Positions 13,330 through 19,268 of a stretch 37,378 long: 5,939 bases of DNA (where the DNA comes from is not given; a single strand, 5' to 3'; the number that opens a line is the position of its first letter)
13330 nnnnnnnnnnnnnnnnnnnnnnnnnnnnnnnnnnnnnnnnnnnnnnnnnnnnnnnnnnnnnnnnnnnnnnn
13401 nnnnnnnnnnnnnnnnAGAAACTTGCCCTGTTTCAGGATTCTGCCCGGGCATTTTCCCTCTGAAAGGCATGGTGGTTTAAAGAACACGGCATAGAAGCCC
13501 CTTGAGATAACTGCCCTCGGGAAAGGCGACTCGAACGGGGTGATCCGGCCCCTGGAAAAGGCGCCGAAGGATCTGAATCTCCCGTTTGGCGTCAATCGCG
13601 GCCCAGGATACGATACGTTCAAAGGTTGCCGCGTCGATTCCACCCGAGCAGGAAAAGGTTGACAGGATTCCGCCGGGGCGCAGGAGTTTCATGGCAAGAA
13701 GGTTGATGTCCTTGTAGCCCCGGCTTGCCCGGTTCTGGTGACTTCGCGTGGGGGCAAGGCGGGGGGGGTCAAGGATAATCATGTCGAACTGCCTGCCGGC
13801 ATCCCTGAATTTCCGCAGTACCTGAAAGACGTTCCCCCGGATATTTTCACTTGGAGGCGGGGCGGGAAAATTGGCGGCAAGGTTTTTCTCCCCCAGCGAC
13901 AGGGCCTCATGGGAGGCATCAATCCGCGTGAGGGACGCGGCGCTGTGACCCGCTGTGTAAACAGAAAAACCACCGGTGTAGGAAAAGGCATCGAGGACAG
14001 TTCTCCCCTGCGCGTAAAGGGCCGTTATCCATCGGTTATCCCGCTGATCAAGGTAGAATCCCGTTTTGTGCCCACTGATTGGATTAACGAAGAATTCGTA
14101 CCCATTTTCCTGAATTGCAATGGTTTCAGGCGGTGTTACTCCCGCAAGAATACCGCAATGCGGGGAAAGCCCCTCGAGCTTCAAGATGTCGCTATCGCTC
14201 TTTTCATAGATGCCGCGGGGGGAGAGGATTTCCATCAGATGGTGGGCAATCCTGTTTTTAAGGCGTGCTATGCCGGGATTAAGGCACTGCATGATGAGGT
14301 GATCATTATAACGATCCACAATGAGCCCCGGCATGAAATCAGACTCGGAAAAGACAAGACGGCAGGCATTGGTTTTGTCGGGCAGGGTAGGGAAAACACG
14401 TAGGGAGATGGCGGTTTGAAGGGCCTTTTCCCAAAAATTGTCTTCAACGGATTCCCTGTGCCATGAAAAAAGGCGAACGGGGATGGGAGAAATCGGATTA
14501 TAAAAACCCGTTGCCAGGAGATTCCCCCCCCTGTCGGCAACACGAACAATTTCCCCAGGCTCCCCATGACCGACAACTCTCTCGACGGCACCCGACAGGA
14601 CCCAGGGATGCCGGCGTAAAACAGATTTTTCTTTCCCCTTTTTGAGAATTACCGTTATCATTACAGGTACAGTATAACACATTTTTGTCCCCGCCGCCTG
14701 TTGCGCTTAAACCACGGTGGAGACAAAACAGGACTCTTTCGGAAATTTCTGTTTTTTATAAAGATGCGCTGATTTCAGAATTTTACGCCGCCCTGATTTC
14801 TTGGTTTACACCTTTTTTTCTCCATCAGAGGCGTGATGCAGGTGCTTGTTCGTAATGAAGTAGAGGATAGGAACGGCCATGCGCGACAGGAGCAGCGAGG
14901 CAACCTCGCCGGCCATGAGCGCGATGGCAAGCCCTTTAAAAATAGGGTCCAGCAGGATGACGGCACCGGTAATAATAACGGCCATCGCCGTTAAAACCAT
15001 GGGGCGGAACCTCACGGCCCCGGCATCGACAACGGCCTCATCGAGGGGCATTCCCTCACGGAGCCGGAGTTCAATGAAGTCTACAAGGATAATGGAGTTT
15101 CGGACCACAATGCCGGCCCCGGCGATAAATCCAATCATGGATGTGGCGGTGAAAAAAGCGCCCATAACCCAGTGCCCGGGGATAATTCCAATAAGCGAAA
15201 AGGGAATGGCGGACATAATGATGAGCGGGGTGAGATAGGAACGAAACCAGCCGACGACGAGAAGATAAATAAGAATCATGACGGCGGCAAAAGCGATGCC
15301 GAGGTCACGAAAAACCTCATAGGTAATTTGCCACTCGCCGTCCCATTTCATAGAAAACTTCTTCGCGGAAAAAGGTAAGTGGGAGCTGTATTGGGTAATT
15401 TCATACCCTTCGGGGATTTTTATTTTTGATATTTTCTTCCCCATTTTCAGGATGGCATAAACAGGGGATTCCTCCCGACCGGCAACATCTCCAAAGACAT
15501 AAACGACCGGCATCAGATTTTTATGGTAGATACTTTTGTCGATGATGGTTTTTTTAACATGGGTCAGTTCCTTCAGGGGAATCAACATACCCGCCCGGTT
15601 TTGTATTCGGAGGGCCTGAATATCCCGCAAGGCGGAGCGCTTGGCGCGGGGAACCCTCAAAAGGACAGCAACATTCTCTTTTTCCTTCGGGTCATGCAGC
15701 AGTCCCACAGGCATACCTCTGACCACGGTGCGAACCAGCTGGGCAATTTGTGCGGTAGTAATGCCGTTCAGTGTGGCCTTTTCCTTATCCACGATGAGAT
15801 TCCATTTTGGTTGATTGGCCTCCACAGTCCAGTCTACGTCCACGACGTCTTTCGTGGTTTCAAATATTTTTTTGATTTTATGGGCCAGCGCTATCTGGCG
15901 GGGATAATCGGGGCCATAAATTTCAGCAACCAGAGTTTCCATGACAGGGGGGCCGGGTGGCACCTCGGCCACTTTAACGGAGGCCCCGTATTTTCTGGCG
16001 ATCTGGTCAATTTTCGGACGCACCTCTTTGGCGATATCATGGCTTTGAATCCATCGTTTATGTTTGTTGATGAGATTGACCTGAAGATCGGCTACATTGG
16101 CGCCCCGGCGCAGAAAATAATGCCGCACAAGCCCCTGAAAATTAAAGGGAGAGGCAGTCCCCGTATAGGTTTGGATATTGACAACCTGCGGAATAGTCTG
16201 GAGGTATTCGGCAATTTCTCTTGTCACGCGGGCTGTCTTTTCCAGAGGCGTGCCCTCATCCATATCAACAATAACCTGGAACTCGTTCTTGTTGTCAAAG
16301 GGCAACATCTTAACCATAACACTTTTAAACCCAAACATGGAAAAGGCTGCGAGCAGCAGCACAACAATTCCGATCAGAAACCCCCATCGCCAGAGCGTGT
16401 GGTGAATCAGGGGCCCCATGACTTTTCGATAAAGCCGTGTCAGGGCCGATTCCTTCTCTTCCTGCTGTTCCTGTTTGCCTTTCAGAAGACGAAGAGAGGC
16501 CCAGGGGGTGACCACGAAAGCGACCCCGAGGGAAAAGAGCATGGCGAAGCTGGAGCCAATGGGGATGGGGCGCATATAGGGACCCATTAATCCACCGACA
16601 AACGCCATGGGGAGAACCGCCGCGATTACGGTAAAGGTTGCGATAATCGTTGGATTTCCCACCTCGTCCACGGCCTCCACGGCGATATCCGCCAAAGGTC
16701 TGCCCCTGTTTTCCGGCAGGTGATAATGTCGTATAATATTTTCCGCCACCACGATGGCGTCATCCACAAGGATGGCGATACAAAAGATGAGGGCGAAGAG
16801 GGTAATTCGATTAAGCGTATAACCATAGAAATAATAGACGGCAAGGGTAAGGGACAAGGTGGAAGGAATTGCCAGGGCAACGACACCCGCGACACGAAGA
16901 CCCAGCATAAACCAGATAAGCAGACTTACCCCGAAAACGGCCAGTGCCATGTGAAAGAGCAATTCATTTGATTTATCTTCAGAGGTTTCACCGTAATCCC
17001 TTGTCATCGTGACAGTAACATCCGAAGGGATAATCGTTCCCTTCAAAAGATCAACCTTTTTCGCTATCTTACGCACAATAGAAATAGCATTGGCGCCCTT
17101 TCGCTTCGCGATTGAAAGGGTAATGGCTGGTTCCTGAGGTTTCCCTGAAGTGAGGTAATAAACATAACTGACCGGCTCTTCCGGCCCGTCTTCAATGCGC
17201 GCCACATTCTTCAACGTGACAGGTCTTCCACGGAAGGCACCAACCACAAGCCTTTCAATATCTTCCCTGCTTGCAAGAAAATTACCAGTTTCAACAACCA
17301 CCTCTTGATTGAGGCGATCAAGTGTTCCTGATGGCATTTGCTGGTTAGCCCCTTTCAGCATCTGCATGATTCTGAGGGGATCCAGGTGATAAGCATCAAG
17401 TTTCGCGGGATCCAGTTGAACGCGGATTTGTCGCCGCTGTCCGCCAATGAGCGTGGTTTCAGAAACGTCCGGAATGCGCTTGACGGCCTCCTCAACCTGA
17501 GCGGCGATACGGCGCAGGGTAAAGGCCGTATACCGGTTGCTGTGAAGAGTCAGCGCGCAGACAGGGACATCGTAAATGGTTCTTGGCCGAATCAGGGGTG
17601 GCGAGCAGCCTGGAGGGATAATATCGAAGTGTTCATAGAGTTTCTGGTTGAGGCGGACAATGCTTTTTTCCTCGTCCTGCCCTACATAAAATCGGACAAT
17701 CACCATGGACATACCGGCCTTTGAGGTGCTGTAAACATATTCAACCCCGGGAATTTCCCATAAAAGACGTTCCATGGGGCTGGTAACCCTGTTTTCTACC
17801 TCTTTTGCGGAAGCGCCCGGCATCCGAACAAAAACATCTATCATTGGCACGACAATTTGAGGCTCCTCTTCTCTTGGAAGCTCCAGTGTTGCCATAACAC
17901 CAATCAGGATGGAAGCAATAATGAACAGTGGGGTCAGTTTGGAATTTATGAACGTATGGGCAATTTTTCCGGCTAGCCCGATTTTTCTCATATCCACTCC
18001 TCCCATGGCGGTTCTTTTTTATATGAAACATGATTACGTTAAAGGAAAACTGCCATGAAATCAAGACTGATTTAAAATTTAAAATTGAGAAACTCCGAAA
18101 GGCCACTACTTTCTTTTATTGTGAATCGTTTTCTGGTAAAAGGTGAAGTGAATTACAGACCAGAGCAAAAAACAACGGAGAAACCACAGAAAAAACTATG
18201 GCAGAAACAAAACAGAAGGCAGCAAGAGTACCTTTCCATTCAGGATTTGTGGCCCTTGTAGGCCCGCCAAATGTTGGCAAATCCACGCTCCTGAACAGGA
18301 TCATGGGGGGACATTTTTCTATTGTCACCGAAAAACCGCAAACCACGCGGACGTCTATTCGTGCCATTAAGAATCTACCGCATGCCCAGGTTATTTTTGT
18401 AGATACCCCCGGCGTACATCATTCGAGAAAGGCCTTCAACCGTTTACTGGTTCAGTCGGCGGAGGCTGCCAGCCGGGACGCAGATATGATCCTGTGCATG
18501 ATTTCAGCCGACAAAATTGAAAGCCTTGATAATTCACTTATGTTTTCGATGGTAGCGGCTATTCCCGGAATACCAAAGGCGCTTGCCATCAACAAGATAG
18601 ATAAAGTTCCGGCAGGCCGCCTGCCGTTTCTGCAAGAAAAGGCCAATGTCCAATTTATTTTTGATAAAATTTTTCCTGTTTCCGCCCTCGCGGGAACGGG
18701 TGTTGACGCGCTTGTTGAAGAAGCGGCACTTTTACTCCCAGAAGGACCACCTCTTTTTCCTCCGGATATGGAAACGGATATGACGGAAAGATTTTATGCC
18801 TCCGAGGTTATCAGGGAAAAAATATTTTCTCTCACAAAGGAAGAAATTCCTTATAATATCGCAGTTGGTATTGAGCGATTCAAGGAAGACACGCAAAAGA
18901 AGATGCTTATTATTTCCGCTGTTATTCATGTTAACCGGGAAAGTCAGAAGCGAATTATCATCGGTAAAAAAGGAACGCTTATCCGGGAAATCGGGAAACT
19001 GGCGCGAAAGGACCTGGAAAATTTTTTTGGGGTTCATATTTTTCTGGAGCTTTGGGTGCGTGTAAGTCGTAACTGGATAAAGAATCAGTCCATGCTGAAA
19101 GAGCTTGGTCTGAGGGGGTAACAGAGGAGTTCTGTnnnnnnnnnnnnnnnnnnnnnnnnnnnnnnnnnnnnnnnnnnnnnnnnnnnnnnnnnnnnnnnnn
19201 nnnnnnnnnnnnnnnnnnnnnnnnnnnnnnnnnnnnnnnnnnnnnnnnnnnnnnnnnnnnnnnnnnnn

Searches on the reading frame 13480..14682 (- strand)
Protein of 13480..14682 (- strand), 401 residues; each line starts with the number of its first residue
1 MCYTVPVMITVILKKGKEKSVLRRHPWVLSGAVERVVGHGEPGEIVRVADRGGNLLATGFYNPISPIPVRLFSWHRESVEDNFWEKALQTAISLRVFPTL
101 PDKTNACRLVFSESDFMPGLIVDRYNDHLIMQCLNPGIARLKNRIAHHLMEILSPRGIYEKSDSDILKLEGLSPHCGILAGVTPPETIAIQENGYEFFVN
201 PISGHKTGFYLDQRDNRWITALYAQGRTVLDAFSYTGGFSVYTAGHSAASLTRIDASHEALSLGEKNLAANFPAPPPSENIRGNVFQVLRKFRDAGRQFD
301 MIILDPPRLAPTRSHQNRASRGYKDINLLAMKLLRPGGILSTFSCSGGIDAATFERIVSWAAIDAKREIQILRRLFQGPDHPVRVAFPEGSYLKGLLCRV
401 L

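Call 8: search_protein_families(library=pfam, proteins=[window:13480-14682:-], max_evalue=0.01)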
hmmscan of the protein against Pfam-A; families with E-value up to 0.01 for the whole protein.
window:13480-14682:- (401 aa): 5 families
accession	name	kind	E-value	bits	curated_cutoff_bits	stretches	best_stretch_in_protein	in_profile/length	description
PF17785.7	PUA_3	-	1e-21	76.9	22.6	1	11-74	1-64/64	PUA-like domain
PF10672.15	Methyltrans_SAM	-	4.5e-13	49.5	27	1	176-340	75-234/286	S-adenosylmethionine-dependent methyltransferase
PF03602.21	Cons_hypoth95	-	2.2e-05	24.7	24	1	223-307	39-122/182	Conserved hypothetical protein 95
PF05175.20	MTS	-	0.0051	16.9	23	1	225-340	31-136/170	Methyltransferase small domain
PF01472.26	PUA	-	0.0077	16.6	24.8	0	10-62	2-53/74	PUA domain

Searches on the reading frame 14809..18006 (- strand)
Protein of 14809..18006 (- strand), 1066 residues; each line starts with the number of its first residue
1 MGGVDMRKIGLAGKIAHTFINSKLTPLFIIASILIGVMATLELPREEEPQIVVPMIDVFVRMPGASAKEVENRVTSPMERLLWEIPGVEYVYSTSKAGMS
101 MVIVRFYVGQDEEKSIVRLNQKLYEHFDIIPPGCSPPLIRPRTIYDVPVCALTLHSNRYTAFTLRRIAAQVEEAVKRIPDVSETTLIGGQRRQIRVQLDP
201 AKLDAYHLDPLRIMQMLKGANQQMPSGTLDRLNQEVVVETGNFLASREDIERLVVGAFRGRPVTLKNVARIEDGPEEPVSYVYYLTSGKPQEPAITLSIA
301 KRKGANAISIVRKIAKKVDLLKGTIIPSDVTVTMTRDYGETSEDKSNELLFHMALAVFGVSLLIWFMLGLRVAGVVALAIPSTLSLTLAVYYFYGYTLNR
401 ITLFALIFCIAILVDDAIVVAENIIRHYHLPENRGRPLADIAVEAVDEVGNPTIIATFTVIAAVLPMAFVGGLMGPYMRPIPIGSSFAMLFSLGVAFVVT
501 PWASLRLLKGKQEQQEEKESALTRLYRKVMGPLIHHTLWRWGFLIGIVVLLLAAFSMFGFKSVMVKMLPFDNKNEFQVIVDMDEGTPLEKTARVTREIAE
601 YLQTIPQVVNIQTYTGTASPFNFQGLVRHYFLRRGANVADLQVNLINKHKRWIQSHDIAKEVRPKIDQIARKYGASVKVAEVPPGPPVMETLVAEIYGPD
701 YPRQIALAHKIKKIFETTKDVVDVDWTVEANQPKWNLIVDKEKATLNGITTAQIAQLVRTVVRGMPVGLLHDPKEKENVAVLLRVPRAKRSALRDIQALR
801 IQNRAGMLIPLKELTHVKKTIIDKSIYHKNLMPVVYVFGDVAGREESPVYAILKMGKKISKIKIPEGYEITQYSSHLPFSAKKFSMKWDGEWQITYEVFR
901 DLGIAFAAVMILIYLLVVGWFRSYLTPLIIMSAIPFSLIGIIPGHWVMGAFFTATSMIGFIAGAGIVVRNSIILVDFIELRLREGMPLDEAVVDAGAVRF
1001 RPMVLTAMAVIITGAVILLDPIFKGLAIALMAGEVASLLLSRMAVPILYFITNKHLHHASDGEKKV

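Call 7: search_protein_families(library=pfam, proteins=[window:14809-18006:-], max_evalue=0.01)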
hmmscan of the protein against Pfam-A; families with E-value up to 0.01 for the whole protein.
window:14809-18006:- (1066 aa): 2 families
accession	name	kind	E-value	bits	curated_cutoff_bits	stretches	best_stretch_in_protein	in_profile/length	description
PF00873.25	ACR_tran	-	9.8e-161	537.1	28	1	17-1051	3-1019/1021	AcrB/AcrD/AcrF family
PF02355.23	SecD_SecF_C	-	3.7e-06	26.9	20.5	1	343-472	27-154/189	Protein export membrane protein SecD/SecF, C-terminal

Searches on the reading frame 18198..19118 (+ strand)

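Call 21: search_protein_families(library=ncbifam, proteins=[window:18198-19118:+], max_evalue=1)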
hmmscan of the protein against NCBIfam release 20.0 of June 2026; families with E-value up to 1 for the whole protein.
window:18198-19118:+ (307 aa): 33 families (the best 25 are shown)
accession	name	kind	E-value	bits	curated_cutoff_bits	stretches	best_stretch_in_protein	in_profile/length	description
NF000908.1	PRK00089.1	equivalog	1.2e-98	330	237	1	13-304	1-290/291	GTPase Era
TIGR00436.1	era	equivalog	3.6e-77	259.4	116.25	1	16-288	1-270/270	GTPase Era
TIGR03594.1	GTPase_EngA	equivalog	4.7e-27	95.1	306.7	1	18-182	3-162/432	ribosome biogenesis GTPase Der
NF003661.0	PRK05291.1-3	equivalog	8.3e-22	78.1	380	1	15-175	215-365/448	tRNA uridine-5-carboxymethylaminomethyl(34) synthesis GTPase MnmE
TIGR00231.1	small_GTP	domain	7.3e-21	74.6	42.5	1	17-174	5-160/164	GTP-binding protein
NF002828.0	PRK03003.1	equivalog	4.9e-18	65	631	1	9-184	34-204/477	ribosome biogenesis GTPase Der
TIGR03918.1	GTP_HydF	equivalog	2.7e-15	56.1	325.55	1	18-178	10-165/392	[FeFe] hydrogenase H-cluster maturation GTPase HydF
NF007071.0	PRK09518.1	equivalog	3.9e-15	55.4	953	1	14-178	270-429/706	bifunctional cytidylate kinase/GTPase Der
TIGR00450.1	mnmE_trmE_thdF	equivalog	1.8e-13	50.4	252.6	1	18-136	212-328/446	tRNA uridine-5-carboxymethylaminomethyl(34) synthesis GTPase MnmE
TIGR00437.1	feoB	equivalog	1.6e-09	37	315.65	1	22-242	1-203/594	ferrous iron transport protein B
TIGR03596.1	GTPase_YlqF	equivalog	2.3e-09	37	208.2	1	18-75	121-175/276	ribosome biogenesis GTPase YlqF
TIGR03156.1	GTP_HflX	equivalog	1.3e-08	34.2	216.75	1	6-175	180-346/351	GTPase HflX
TIGR03598.1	GTPase_YsxC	equivalog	3.5e-08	33.3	124.45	1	18-174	21-183/186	ribosome biogenesis GTP-binding protein YihA/YsxC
NF008955.0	PRK12297.1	equivalog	3.8e-08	32.7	406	1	18-216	162-366/429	GTPase ObgE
NF008956.1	PRK12299.1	equivalog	1.5e-07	30.7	300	1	18-177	161-322/327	GTPase ObgE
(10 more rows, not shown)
